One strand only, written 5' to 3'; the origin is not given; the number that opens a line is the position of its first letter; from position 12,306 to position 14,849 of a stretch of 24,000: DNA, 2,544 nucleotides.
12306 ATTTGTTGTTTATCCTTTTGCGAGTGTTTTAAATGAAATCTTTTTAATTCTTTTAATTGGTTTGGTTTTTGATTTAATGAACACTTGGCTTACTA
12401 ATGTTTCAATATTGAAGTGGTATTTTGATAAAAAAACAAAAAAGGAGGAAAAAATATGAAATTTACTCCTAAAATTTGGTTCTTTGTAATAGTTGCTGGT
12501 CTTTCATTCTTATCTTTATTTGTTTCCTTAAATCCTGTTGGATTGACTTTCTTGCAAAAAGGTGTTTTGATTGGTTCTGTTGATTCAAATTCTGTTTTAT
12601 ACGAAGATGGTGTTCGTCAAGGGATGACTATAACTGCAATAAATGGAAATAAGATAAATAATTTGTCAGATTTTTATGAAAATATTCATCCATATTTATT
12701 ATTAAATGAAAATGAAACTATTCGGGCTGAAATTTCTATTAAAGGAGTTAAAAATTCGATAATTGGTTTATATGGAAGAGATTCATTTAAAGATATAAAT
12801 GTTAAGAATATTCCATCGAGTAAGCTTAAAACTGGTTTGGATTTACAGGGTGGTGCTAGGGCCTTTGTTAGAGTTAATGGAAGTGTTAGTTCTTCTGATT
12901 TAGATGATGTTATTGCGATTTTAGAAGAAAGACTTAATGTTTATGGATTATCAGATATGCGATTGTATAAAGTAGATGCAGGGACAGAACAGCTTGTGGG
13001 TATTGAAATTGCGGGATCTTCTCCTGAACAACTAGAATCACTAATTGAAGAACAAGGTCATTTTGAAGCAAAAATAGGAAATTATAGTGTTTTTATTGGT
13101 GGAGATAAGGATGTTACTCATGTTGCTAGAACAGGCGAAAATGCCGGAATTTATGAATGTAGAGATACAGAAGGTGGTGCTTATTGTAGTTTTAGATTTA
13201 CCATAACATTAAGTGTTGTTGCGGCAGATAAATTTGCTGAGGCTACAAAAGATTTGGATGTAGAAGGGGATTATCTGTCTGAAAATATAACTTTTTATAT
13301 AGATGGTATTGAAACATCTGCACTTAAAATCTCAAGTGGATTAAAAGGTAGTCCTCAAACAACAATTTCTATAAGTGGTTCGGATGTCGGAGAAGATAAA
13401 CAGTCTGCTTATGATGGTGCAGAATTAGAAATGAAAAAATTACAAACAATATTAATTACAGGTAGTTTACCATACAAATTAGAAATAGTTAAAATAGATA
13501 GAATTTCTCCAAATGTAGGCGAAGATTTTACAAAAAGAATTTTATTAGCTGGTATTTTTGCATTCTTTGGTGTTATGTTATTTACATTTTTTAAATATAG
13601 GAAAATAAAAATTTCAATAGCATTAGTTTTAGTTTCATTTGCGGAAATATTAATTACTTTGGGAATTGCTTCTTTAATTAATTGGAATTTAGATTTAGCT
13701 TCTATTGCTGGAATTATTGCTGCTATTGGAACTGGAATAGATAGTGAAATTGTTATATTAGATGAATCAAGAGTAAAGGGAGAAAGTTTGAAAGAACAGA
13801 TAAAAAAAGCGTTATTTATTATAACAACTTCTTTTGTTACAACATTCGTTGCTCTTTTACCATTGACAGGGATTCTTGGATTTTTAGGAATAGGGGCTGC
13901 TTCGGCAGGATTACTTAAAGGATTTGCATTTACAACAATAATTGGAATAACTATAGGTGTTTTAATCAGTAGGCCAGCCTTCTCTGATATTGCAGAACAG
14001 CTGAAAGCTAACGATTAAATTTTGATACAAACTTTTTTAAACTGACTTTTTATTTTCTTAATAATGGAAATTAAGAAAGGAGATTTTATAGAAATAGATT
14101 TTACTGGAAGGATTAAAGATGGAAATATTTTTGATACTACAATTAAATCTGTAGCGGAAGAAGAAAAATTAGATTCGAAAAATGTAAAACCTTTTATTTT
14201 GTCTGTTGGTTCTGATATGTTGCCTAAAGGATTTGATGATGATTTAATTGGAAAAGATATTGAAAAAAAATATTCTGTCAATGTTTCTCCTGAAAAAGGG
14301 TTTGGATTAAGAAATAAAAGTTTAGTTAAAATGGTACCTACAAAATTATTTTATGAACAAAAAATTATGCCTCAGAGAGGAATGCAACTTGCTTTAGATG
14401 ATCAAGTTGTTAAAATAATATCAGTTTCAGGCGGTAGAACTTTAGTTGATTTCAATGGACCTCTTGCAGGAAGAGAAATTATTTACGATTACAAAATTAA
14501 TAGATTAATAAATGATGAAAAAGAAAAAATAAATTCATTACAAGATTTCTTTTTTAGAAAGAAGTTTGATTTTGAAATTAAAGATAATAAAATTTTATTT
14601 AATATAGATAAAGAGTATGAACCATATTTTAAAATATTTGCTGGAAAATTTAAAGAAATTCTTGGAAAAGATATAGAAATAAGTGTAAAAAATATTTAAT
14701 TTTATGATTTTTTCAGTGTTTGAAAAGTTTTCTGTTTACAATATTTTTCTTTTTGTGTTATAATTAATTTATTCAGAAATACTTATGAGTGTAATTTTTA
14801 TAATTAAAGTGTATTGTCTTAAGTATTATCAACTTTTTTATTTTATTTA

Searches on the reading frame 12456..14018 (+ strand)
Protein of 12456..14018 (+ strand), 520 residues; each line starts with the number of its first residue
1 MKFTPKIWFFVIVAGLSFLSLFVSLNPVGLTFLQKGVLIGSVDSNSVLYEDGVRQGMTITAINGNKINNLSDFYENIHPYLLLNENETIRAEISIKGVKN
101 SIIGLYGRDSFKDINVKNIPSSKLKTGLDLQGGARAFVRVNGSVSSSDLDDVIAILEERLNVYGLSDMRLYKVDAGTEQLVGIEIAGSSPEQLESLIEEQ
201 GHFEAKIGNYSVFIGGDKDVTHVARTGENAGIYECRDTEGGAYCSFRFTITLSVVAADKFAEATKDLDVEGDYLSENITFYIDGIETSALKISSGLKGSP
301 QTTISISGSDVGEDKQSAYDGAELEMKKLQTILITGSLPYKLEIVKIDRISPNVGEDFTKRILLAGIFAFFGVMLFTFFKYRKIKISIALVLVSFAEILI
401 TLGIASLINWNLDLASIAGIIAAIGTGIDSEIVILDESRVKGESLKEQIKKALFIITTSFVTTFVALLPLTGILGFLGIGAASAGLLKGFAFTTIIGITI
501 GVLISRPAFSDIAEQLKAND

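Call 9: search_protein_families(library=pfam, proteins=[window:12456-14018:+], max_evalue=0.01)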
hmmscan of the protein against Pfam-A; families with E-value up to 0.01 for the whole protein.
window:12456-14018:+ (520 aa): 2 families
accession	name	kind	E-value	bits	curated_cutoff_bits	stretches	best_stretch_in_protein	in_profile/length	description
PF02355.23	SecD_SecF_C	-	7.5e-16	58.5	20.5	1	341-505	12-175/189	Protein export membrane protein SecD/SecF, C-terminal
PF13180.12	PDZ_2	-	0.0055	17.4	27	0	32-78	9-55/80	PDZ domain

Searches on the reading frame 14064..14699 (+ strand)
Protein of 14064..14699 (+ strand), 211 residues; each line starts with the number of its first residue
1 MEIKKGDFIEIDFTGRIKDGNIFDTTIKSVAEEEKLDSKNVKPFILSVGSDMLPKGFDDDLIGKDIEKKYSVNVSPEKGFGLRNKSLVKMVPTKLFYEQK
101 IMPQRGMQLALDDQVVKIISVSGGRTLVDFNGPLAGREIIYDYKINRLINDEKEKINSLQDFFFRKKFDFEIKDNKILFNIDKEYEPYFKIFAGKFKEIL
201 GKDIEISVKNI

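Call 9: search_protein_families(library=pfam, proteins=[window:14064-14699:+], max_evalue=0.01)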
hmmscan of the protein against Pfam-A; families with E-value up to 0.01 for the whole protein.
window:14064-14699:+ (211 aa): 2 families
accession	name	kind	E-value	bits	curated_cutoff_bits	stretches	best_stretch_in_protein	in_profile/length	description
PF22199.2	FKBP26_IF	-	6.9e-13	48.8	27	1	89-134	1-46/46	FKBP26, IF domain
PF00254.34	FKBP_C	-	3.2e-10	40.6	21.1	1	3-85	5-76/94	FKBP-type peptidyl-prolyl cis-trans isomerase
